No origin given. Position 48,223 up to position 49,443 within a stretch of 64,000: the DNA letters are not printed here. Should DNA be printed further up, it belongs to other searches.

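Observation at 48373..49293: T5orf172 (GIY-YIG-like) + cold-shock domain protein at the head of the putative defense operon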

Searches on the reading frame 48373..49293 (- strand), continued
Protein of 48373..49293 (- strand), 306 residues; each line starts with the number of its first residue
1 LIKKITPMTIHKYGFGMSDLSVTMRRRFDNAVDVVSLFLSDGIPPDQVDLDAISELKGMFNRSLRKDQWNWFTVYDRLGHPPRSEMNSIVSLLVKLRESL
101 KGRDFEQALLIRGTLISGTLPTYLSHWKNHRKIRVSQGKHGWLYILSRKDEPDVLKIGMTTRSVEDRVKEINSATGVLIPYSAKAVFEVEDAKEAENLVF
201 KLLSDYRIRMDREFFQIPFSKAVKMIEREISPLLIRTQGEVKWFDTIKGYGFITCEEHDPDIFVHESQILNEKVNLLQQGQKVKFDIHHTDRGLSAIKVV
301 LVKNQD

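Call 87: find_encoding_contigs(protein=P0100, flank=8000, max_places=1)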
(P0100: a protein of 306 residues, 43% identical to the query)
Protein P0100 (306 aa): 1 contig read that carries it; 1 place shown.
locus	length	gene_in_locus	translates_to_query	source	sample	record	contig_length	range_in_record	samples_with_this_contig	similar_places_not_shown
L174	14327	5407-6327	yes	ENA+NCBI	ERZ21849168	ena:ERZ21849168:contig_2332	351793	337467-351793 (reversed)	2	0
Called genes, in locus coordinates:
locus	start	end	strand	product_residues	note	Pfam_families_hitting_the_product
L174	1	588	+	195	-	?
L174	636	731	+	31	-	-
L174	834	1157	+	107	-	-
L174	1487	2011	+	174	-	-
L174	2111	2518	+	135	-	-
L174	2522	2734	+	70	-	-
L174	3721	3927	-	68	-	-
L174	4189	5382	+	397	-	PF18062:RE_AspBHI_N, PF04471:Mrr_cat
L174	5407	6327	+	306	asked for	PF10544:T5orf172, PF13455:MUG113, PF00313:CSD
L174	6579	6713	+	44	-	-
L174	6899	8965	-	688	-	PF00575:S1 (faint), PF10150:RNase_E_G, PF20833:RNase_E_G_Thio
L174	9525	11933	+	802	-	PF19838:LptD_2, PF04453:LptD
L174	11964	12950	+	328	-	-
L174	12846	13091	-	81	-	-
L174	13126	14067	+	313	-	PF13406:SLT_2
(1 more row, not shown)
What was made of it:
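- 25 nt downstream of an Mrr/AspBHI type IV enzyme (call 87).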

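Call 88: find_encoding_contigs(protein=P0108, flank=8000, max_places=1)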
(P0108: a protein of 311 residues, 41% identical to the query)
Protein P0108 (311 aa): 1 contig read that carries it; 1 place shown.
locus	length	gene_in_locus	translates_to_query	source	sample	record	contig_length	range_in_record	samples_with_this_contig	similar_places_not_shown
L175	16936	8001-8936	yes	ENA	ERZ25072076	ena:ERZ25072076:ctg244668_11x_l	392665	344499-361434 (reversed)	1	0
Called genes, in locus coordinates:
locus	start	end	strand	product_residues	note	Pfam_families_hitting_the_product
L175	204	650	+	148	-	-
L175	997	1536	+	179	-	-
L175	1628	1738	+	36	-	-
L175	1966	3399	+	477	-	PF01548:DEDD_Tnp_IS110, PF02371:Transposase_20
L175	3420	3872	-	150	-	PF13701:DDE_Tnp_1_4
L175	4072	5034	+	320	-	PF01548:DEDD_Tnp_IS110, PF02371:Transposase_20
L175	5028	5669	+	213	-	-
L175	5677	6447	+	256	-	PF06114:Peptidase_M78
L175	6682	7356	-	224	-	PF13358:DDE_3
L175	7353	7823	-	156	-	PF13384:HTH_23 (faint), PF13518:HTH_28 (faint), PF13551:HTH_29, PF13565:HTH_32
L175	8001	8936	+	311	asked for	PF10544:T5orf172, PF13455:MUG113, PF00313:CSD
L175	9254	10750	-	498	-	PF13384:HTH_23 (weak), PF13518:HTH_28 (weak), PF13551:HTH_29, PF13384:HTH_23 (weak)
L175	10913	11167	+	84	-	-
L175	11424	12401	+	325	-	PF01548:DEDD_Tnp_IS110, PF02371:Transposase_20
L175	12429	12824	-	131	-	-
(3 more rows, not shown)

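Call 89: search_protein_families(library=padloc, proteins=[L022:5003-7375:+, L022:7574-9964:+, L022:10885-12354:+, L022:12354-14117:+, L031:7081-9465:+, L031:10961-12181:+, L026:4162-7230:+, L026:7230-7796:+, L019:9371-9982:+, L016:9191-9772:+], max_evalue=0.00001)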
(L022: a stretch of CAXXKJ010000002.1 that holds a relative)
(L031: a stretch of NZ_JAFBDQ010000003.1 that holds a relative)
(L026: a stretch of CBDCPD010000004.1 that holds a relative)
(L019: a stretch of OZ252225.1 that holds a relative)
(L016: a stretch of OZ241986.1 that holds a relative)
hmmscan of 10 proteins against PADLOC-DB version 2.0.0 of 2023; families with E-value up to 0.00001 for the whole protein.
L022:5003-7375:+ (791 aa): 1 family
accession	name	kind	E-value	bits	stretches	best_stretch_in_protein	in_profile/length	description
PDLC03800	RTasDnaG-like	-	8.2e-07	26.1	0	126-233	265-363/550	DRT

L022:7574-9964:+ (797 aa): 15 families
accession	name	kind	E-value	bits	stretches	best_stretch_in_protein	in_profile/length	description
PDLC03049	REase_I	-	0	1222.7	1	2-796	4-802/807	Type I restriction enzyme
PDLC03050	REase_I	-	2.8e-74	247.6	1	608-795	25-213/219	Type I restriction enzyme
PDLC03047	REase_I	-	9.9e-44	147.4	1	55-526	237-706/1107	Type I restriction enzyme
PDLC03042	REase_I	-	3.2e-38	128.8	1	96-537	372-844/1170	Type I restriction enzyme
PDLC02707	PbeA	-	5.6e-24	82.7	1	145-536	231-628/672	PbeA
PDLC02704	PbeA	-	1.9e-17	61.1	1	149-459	237-568/682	PbeA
PDLC03659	mREase_IV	-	9.1e-16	54.9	1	179-537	232-565/945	Type IV methyl-directed restriction enzyme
PDLC03658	mREase_IV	-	1.9e-13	47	1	177-359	232-409/953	Type IV methyl-directed restriction enzyme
PDLC02706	PbeA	-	1.4e-11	41.7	1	160-356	263-472/722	PbeA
PDLC03048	REase_I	-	5.4e-10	36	1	174-378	257-468/976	Type I restriction enzyme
PDLC03597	REase_MTase_IIG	-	7.6e-10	35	1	163-232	164-233/1646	Type IIG restriction enzyme-methyltransferase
PDLC02705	PbeA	-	3e-09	33.6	1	160-528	243-623/691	PbeA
PDLC03045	REase_I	-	1.6e-07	27.7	1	192-377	290-488/995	Type I restriction enzyme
PDLC02703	PbeA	-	2.4e-07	27.8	1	186-540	261-616/626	PbeA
PDLC04556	PDC-M27C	-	9.6e-07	25.5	0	186-254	54-121/892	-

L022:10885-12354:+ (490 aa): 44 families (the best 25 are shown)
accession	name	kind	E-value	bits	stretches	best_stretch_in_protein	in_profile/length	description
PDLC03025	MTase_I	-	6.3e-240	795.7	2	7-432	1-432/569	Type I methyltransferase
PDLC03021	MTase_I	-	2.3e-185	615.1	1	9-481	3-489/491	Type I methyltransferase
PDLC03026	MTase_I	-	2.7e-74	249.1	1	18-478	15-468/487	Type I methyltransferase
PDLC04134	mad2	-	1.6e-61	206.7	1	12-418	144-485/492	mads_2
PDLC03036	MTase_I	-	6.4e-57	191.3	1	9-390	20-443/635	Type I methyltransferase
PDLC03022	MTase_I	-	2.2e-34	116.9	1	128-444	144-471/857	Type I methyltransferase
PDLC03031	MTase_I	-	2.8e-28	96.6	1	148-376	162-401/834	Type I methyltransferase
PDLC03318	MTase_II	-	1.1e-26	91.5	2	141-218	318-393/723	Type II methyltransferase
PDLC03218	MTase_II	-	1.5e-25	87.8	1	164-385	261-488/532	Type II methyltransferase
PDLC03027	MTase_I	-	1.6e-25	87.8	1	138-444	123-434/810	Type I methyltransferase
PDLC03029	MTase_I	-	4.1e-25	86.3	1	116-373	122-398/661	Type I methyltransferase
PDLC03035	MTase_I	-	8.2e-25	85.4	1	114-382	122-391/653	Type I methyltransferase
PDLC03034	MTase_I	-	9.3e-22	75.1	2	273-379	471-584/672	Type I methyltransferase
PDLC03033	MTase_I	-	1.4e-21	75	1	115-441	141-486/541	Type I methyltransferase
PDLC03018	MTase_I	-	1.8e-19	67.6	1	126-218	267-356/749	Type I methyltransferase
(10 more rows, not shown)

L022:12354-14117:+ (588 aa): 119 families (the best 25 are shown)
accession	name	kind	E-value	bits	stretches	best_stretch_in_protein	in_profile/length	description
PDLC03179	Specificity_I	-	4.4e-142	473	1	19-562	36-587/589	Type I specificity subunit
PDLC03096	Specificity_I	-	1.6e-98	329.1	2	1-417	1-420/658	Type I specificity subunit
PDLC03076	Specificity_I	-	1.6e-86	289.5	2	301-541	251-487/488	Type I specificity subunit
PDLC03196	Specificity_I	-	1.4e-76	256.3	1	9-567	8-590/792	Type I specificity subunit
PDLC03079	Specificity_I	-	6.8e-58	194.9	2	358-566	20-216/470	Type I specificity subunit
PDLC03056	Specificity_I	-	1.5e-54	183.5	3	221-386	396-562/590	Type I specificity subunit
PDLC03169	Specificity_I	-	1.9e-51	173.9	2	296-558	187-410/461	Type I specificity subunit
PDLC03127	Specificity_I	-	1.6e-45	154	3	80-265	8-196/571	Type I specificity subunit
PDLC04137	mad5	-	8.5e-45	151.6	1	84-556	2-391/392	mads_5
PDLC03195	Specificity_I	-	3e-42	142.9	2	179-412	145-364/512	Type I specificity subunit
PDLC03194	Specificity_I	-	1.5e-41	140.7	2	56-263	173-379/391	Type I specificity subunit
PDLC03109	Specificity_I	-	2.9e-41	139.7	3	364-565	291-495/591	Type I specificity subunit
PDLC03069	Specificity_I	-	2.6e-40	136.7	2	85-246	1-162/387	Type I specificity subunit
PDLC03162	Specificity_I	-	5.1e-40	135.6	2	283-559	168-406/431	Type I specificity subunit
PDLC03087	Specificity_I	-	9e-39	131.5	2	364-558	11-205/418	Type I specificity subunit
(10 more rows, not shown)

L031:7081-9465:+ (795 aa): 15 families
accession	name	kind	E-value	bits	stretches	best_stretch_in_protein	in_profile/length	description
PDLC03659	mREase_IV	-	2.1e-92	308.6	1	9-573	34-612/945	Type IV methyl-directed restriction enzyme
PDLC03658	mREase_IV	-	1.3e-89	299.2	1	9-553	38-583/953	Type IV methyl-directed restriction enzyme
PDLC02707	PbeA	-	1.3e-36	124.4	2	90-406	134-488/672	PbeA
PDLC02704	PbeA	-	1.1e-27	94.9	2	453-529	569-645/682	PbeA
PDLC02706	PbeA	-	8.1e-20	69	2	458-528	602-672/722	PbeA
PDLC02705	PbeA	-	1.2e-17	61.4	1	416-529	524-634/691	PbeA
PDLC03047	REase_I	-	5e-17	58.9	1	189-387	344-546/1107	Type I restriction enzyme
PDLC02703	PbeA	-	1.2e-14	51.9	1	93-373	139-446/626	PbeA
PDLC03597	REase_MTase_IIG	-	7e-12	41.7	1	450-522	529-602/1646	Type IIG restriction enzyme-methyltransferase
PDLC01439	typeIV_DinG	-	1.3e-10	38.6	0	411-489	400-471/575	CAS-IV-A; associated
PDLC02503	BrxHI|BrxHII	-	4.6e-08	29.8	1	414-519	245-346/698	BrxHI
PDLC03051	REase_MTase_I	-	6.7e-08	28.1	1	468-523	553-608/1591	Type I restriction enzyme-methyltransferase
PDLC03648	REase_III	-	4.9e-07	26.3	1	302-516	136-355/871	Type III restriction enzyme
PDLC03829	ZacB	-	6.7e-07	26.5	1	27-184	232-375/586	-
PDLC03928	PsyrT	-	9.9e-07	25.4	1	411-518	236-338/689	-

L031:10961-12181:+ (407 aa): 6 families
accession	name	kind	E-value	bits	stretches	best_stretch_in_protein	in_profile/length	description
PDLC04972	PDC-S26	-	2.8e-10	38.1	1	2-118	32-128/397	-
PDLC04983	PDC-S26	-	5.4e-09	33.9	1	2-150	36-150/413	-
PDLC04980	PDC-S26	-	4.9e-08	30.7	1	2-119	32-131/389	-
PDLC04982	PDC-S26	-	3e-07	28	1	2-128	25-137/392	-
PDLC04977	PDC-S26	-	5.2e-06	23.8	0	2-120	31-131/400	-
PDLC04981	PDC-S26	-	7.7e-06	23.5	0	23-139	43-136/358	-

L026:4162-7230:+ (1023 aa): 15 families
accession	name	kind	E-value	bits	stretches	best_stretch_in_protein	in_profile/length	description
PDLC03621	REase_MTase_IIG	-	1.4e-274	911.8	1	12-1020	8-1018/1024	Type IIG restriction enzyme-methyltransferase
PDLC03597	REase_MTase_IIG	-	3.2e-187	622.9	1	180-1016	755-1637/1646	Type IIG restriction enzyme-methyltransferase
PDLC03051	REase_MTase_I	-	9.7e-135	448.5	1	197-1015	758-1585/1591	Type I restriction enzyme-methyltransferase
PDLC03610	REase_MTase_IIG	-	1.3e-54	183.7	2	493-971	557-1042/1096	Type IIG restriction enzyme-methyltransferase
PDLC03631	REase_MTase_IIG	-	2.8e-40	136.1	2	128-591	132-615/1086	Type IIG restriction enzyme-methyltransferase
PDLC04134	mad2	-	4.1e-30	103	1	27-555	3-428/492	mads_2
PDLC03335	MTase_II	-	6.5e-14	49.5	1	280-542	55-274/607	Type II methyltransferase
PDLC03604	REase_MTase_IIG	-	1.1e-10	38.3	1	451-543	535-618/1011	Type IIG restriction enzyme-methyltransferase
PDLC03226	MTase_II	-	3.3e-08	30.6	0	496-554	159-217/579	Type II methyltransferase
PDLC03630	REase_MTase_IIG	-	2.3e-07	27.1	0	243-358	307-427/1100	Type IIG restriction enzyme-methyltransferase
PDLC03267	MTase_II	-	5.9e-07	26.8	0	305-465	14-121/539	Type II methyltransferase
PDLC03250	MTase_II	-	8.5e-07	26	0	436-561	326-437/775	Type II methyltransferase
PDLC03021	MTase_I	-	1.2e-06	25.6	1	274-463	142-285/491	Type I methyltransferase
PDLC03313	MTase_II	-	1.8e-06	24.8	1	299-552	17-232/563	Type II methyltransferase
PDLC03025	MTase_I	-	2.1e-06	24.7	1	282-388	141-239/569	Type I methyltransferase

L026:7230-7796:+ (189 aa): 0 families

L019:9371-9982:+ (204 aa): 0 families

L016:9191-9772:+ (194 aa): 0 families

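Call 92: list_cluster_members(proteins=[window:48376-49293:-, window:48376-49272:-, window:48376-49245:-])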
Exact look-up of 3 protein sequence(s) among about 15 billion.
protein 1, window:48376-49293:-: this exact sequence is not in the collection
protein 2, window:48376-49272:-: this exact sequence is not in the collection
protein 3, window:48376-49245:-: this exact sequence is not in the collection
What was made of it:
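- Tried and rejected: Exact look-up of the protein under three possible starts found nothing in the 15-billion-protein collection (call 92).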
